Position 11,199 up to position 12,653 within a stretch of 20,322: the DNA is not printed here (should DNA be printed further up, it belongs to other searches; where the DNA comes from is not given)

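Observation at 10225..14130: Five-gene operon of uncharacterised exported proteins fused to the 3' end of the trwABC transfer operon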

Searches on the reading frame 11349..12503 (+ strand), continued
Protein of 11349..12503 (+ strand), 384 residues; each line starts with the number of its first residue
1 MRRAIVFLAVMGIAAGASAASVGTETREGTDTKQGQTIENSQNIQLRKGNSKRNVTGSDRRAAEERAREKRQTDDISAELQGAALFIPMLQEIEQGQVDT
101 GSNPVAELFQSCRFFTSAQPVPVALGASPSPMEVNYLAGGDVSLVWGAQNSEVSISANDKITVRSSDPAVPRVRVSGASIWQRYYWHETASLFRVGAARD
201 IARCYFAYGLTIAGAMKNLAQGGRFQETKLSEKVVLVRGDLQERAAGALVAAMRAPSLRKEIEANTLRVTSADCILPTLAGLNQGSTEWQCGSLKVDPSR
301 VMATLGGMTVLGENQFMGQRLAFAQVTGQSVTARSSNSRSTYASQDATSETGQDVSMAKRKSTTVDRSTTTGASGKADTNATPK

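Call 42: find_encoding_contigs(protein=P0041, flank=10000, max_places=3)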
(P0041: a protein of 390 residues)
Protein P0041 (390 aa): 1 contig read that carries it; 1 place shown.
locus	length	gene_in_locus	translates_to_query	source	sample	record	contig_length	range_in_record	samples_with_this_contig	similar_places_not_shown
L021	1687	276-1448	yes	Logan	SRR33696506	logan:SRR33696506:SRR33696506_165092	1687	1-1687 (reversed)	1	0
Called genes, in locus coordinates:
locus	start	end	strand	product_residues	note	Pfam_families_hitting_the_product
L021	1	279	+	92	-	?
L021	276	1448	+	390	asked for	-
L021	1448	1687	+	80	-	?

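Call 45: predict_structure(alignment_id=A3)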
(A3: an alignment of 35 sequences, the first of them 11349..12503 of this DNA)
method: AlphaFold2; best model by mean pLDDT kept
length: 384 residues; sequences in the alignment: 35
mean_pLDDT: 72.1   pTM: 0.65
mean pLDDT of the five models: 72.1, 71.5, 71.4, 70.3, 69.8
residues with pLDDT >= 90: 157; 70-90: 49; 50-70: 74; < 50: 104
segments of 3 or more residues with pLDDT < 50: 18-67, 335-384
pLDDT, mean of each block of 10 residues (from residue 1): 55 52 42 41 40 40 47 83 97 96 95 93 73 55 54 68 61 81 67 86 98 98 90 93 97 97 97 89 89 96 97 96 87 49 39 38 39 39 40
secondary structure, 60 per line:
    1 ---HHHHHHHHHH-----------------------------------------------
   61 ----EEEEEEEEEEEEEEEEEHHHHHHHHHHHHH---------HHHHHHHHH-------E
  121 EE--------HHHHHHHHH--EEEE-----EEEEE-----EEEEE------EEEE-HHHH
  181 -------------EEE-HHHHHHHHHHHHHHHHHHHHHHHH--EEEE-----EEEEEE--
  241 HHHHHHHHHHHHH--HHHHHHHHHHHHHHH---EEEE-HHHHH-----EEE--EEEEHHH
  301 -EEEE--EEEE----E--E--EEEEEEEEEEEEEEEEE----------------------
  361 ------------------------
elements in order: H4-13 E65-81 H82-94 H104-112 E120-122 H131-139 E142-145 E151-155 E161-165 E172-175 H177-180 E194-196 H198-221 E224-227 E233-238 H241-253 H256-270 E274-277 H279-283 E289-291 E294-297 E302-305 E308-311 E322-338
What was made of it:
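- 11349..12503 (+): O2: exported 384-aa core protein. It has a signal peptide, a conserved polar N-tail, a Cys-containing core with no PDB match to its fold, and a Ser/Thr-rich C-tail. AF2 core pLDDT is mostly above 90 (call 45).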

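Call 51: find_encoding_contigs(protein=P0003, flank=10000, max_places=2)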
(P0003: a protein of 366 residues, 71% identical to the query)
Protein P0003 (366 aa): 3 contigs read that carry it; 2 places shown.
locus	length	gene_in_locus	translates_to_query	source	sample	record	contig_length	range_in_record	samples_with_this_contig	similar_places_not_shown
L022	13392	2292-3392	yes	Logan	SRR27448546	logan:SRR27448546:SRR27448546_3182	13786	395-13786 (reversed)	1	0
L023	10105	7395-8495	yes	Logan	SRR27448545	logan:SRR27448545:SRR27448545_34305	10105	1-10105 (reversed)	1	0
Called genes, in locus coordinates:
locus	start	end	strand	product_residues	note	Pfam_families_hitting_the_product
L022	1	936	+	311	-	?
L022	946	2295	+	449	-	PF08238:Sel1 (faint)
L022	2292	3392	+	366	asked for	-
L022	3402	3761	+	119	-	-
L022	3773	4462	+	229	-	-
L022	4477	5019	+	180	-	-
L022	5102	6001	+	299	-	PF00892:EamA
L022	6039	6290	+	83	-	-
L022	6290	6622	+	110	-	-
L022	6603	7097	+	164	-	-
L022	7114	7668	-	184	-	PF00239:Resolvase, PF02796:HTH_7, PF13936:HTH_38 (weak)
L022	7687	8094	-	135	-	-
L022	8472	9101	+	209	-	PF00142:Fer4_NifH (faint), PF01656:CbiA, PF02374:ArsA_ATPase, PF06564:CBP_BcsQ (faint), PF07015:VirC1 (weak), PF09140:MipZ (faint), PF10609:ParA, PF13614:AAA_31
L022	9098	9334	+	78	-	-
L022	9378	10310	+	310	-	PF07042:TrfA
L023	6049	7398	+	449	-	PF08238:Sel1 (faint)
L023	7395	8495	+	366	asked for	-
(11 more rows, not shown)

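Call 58: find_encoding_contigs(protein=P0027, flank=10000, max_places=3)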
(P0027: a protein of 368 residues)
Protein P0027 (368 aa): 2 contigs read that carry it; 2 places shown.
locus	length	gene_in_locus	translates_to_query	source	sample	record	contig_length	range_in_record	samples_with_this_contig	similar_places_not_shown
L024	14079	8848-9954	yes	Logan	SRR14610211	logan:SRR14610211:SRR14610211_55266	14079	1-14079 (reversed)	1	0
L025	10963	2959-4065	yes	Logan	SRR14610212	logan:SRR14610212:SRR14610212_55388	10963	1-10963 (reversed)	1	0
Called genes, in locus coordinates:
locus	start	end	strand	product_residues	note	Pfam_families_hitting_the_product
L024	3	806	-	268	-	?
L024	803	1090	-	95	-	-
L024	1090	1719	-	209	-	PF00142:Fer4_NifH (faint), PF01656:CbiA, PF07015:VirC1, PF09140:MipZ, PF10609:ParA, PF13614:AAA_31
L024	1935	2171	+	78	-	-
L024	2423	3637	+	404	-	PF03090:Replicase, PF08708:PriCT_1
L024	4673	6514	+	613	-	PF02534:T4SS-DNA_transf (faint), PF10412:TrwB_AAD_bind (faint), PF12696:TraG-D_C (weak)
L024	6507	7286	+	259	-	-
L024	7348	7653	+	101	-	-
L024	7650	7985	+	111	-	-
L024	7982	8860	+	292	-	-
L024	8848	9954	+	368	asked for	-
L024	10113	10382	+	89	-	-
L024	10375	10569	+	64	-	-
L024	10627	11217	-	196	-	PF00239:Resolvase, PF02796:HTH_7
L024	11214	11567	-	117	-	-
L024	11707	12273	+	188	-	-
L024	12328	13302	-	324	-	PF17728:BsuBI_PstI_RE_N, PF06616:BsuBI_PstI_RE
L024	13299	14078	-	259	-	?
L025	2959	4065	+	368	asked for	-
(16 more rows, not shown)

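Call 59: find_encoding_contigs(protein=P0067, flank=10000, max_places=3)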
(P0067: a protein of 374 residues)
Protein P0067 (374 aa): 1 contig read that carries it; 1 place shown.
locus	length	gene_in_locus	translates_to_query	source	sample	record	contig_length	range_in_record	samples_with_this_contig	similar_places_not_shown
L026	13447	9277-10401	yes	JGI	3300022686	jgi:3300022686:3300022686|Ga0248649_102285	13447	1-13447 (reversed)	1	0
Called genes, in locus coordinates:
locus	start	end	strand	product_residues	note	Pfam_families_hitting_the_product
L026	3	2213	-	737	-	?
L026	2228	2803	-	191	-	-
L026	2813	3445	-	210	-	-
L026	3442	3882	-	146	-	-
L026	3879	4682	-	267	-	-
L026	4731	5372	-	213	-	PF13744:HTH_37, PF01381:HTH_3 (weak)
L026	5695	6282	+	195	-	PF00239:Resolvase, PF02796:HTH_7, PF13384:HTH_23, PF13551:HTH_29 (weak)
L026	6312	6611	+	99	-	-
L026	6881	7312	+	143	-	-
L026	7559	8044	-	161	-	-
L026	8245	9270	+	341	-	-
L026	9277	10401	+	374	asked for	-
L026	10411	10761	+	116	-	-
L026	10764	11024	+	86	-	-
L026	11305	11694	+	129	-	PF07878:RHH_5 (weak)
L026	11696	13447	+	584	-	?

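Call 61: find_encoding_contigs(protein=P0053, flank=10000, max_places=3)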
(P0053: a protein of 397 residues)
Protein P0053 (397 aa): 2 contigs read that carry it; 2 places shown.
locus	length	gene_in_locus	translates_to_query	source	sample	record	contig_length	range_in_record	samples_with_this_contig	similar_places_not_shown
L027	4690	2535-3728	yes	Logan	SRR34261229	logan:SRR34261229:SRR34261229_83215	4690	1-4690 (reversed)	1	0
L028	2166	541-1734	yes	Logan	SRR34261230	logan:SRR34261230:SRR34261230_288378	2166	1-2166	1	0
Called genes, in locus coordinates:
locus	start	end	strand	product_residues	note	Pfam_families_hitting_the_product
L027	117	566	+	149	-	-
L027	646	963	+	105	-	-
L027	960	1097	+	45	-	-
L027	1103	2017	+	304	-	-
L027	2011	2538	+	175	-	-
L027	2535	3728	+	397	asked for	-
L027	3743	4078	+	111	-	-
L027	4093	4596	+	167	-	-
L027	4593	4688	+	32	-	?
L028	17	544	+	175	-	-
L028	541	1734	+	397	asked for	-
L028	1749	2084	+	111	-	-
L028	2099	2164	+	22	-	?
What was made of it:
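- Only about 10 of 55 O2-family representatives could be placed in context, and two short contigs show no T4CP (calls 42, 61).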

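Call 62: find_encoding_contigs(protein=P0030, flank=10000, max_places=3)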
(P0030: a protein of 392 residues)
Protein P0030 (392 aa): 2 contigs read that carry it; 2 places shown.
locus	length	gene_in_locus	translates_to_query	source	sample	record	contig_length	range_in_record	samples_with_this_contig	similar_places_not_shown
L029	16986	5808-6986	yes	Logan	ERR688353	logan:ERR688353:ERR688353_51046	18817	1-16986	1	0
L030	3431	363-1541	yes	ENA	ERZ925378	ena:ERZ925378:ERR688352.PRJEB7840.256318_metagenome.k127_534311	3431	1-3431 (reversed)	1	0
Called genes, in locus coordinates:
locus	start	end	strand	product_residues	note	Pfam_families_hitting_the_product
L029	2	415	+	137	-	?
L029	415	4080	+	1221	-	PF08751:TrwC, PF13245:AAA_19, PF13604:AAA_30, PF22232:TraI_hel_assoc_N (weak)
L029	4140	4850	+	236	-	PF13365:Trypsin_2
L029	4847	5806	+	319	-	-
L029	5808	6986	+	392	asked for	-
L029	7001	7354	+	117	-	-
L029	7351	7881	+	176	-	-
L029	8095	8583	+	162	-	PF00565:SNase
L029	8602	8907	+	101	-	-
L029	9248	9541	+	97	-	-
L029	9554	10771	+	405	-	-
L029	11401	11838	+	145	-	-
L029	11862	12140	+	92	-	-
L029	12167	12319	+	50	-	-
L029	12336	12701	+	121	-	-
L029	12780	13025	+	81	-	-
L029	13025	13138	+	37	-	-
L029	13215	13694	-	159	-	PF24720:DUF7673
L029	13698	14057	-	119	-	-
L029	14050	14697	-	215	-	PF01656:CbiA, PF09140:MipZ (weak), PF10609:ParA (weak), PF13614:AAA_31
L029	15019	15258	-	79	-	-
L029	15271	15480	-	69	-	-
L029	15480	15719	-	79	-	-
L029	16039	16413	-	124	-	-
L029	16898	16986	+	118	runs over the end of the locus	-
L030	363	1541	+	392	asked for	-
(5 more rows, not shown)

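Call 79: fold_search(model_id=the predicted structure, library=pdb)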
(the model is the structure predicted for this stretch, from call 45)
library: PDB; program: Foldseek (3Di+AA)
matches with E <= 10: 155; with E <= 0.001: 0
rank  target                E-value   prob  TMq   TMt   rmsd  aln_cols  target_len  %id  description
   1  4pro_C                1.3e-01  0.16  0.10  0.20  16.7       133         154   17  ALPHA-LYTIC PROTEASE COMPLEXED WITH PRO REGION (released 1999-05-18)
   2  4pro_D                1.8e-01  0.11  0.10  0.20  20.3       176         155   16  ALPHA-LYTIC PROTEASE COMPLEXED WITH PRO REGION (released 1999-05-18)
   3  3pro_C                5.7e-01  0.06  0.08  0.14  17.5       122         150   20  ALPHA-LYTIC PROTEASE COMPLEXED WITH C-TERMINAL TRUNCATED PRO REGION (released 1999-04-27)
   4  6zj3_SI               6.0e-01  0.05  0.08  0.13  14.7        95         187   12  Cryo-EM structure of the highly atypical cytoplasmic ribosome of Euglena gracilis (released 2020-10-07)
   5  3pro_D                7.6e-01  0.06  0.08  0.14  16.9       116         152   18  ALPHA-LYTIC PROTEASE COMPLEXED WITH C-TERMINAL TRUNCATED PRO REGION (released 1999-04-27)
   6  8hqz_H                1.2e+00  0.15  0.06  0.10  13.1        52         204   17  Baseplate of DT57C bacteriophage in the full state (released 2023-12-13)
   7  8th5_D                1.3e+00  0.02  0.07  0.12  19.6       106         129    8  Crystal Structure of the G3BP1 NTF2-like domain bound to the IDR1 of SARS-CoV-2 nucleocapsid protein P13L mutant (released 2024-03-20)
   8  4aoy_B                1.7e+00  0.01  0.08  0.08  19.9       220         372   10  Open CtIDH. The complex structures of Isocitrate dehydrogenase from Clostridium thermocellum and Desulfotalea psychrop (released 2012-04-25)
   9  8rn2_C                1.8e+00  0.01  0.10  0.07  22.6       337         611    9  Monomeric apo-influenza B polymerase, encapsidase conformation (released 2024-09-11)
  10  9cc7_H                2.0e+00  0.18  0.05  0.13   8.5        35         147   11  Bacteriophage PhiTE extended connector complex (released 2025-04-16)
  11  9ihp_C                2.0e+00  0.02  0.08  0.11  18.2       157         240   15  Open state without NUQM and with flavoprotein (classification state 3) of Pichia pastoris mitochondrial complex I in c (released 2025-10-15)
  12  9l9p_H                2.1e+00  0.14  0.06  0.17   7.0        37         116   22  Cryo-EM structure of bacteriophage T1 tail tip complex (released 2025-03-12)
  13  9jx6_D                2.1e+00  0.06  0.13  0.30  16.4       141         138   11  Crystal Structure of wild type Ab-ohrB (released 2024-11-06)
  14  6y99                  2.2e+00  0.03  0.07  0.13  19.2       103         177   11  hSTING mutant R232K in complex with 2',3'-cGAMP (released 2021-03-31)
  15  6xf3_B                2.2e+00  0.02  0.08  0.13  18.9       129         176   14  Crystal structure of STING in complex with E7766 (released 2021-02-17)
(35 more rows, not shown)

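Call 84: find_related_loci(query=A8, collection=metagenome_contigs, flank=10000)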
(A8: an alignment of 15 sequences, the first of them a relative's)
Query A8 (111 aa) in metagenome_contigs; peptide patterns used: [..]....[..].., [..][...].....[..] (x = any residue, [..] = any of these).
600 stretches matched a pattern (row limit reached: there are more); 6 encode a relative of the query (tblastn E <= 1e-3); 6 distinct loci.
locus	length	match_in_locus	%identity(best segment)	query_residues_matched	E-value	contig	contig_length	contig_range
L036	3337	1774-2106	70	1-111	5e-50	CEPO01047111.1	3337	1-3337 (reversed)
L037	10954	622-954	70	1-111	5e-50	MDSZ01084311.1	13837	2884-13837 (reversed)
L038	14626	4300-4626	65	3-111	2e-45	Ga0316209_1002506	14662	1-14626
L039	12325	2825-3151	61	1-109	1e-41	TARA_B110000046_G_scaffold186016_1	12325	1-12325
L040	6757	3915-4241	61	1-109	4e-40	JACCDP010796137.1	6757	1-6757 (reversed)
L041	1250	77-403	53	1-109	4e-26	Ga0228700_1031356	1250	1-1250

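Call 86: search_dna_similar(query=P0027, collection=plasmids, mode=protein, max_evalue=0.001, max_rows=30)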
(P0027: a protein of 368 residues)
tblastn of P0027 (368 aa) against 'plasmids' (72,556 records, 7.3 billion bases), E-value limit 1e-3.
Records with a match: 1; places in all: 1; records where one place covers at least 80% of the query: 1.
Best place of each record, by identity: <60% 1.
By first word of the organism name: Spongiibacter 1.
By predicted mobility (MOB-suite, as given by PLSDB): mobilizable 1.
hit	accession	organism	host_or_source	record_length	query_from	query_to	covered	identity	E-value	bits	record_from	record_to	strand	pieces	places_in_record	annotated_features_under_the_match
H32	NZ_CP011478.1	Spongiibacter sp. IMCC21906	Bacteria,seawater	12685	1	332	90%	25.3%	6e-23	107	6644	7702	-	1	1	hypothetical protein (x2)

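Call 95: search_protein_families(library=pfam, proteins=[L024:7982-8860:+, L026:8245-9270:+, L029:4847-5806:+, L019:8666-9250:+, L029:7351-7881:+, L027:4093-4596:+, L027:3743-4078:+, L024:7348-7653:+, L024:6507-7286:+, L029:4140-4850:+], max_evalue=0.1)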
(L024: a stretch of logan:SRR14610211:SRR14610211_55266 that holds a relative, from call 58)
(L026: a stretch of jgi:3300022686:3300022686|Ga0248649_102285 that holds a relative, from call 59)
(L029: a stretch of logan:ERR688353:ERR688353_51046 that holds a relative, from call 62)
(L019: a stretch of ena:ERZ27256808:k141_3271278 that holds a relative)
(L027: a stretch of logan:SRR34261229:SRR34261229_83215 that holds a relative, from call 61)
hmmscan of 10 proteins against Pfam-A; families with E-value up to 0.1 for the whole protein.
L024:7982-8860:+ (292 aa): 0 families

L026:8245-9270:+ (341 aa): 1 family
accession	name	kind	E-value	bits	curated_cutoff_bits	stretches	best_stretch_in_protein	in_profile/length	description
PF18409.7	Plk4_PB2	-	0.036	15.2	26.9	0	187-262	26-102/108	Polo-like Kinase 4 Polo Box 2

L029:4847-5806:+ (319 aa): 0 families

L019:8666-9250:+ (194 aa): 0 families

L029:7351-7881:+ (176 aa): 0 families

L027:4093-4596:+ (167 aa): 1 family
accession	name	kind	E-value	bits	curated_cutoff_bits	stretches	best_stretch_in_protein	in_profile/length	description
PF16778.10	Phage_tail_APC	-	0.061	13.6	26.6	0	33-53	32-51/60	Phage tail assembly chaperone protein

L027:3743-4078:+ (111 aa): 0 families

L024:7348-7653:+ (101 aa): 0 families

L024:6507-7286:+ (259 aa): 1 family
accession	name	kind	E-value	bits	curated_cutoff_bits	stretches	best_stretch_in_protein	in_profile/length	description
PF07848.18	PaaX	-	0.069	13.8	24.8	0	41-65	32-56/70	PaaX-like protein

L029:4140-4850:+ (236 aa): 3 families
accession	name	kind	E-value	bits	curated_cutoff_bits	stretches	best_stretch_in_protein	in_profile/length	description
PF13365.12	Trypsin_2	-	1.3e-17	65.3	27.6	1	23-174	1-144/144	Trypsin-like peptidase domain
PF00089.32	Trypsin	-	3.4e-05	24.2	20.6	1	24-179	28-199/220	Trypsin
PF02907.21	Peptidase_S29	-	0.086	13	25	0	140-187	90-137/149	Hepatitis C virus NS3 protease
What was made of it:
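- Tried and rejected: Pfam on the partner proteins of other lineages found nothing except a trypsin-like protease in L029 (call 95).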
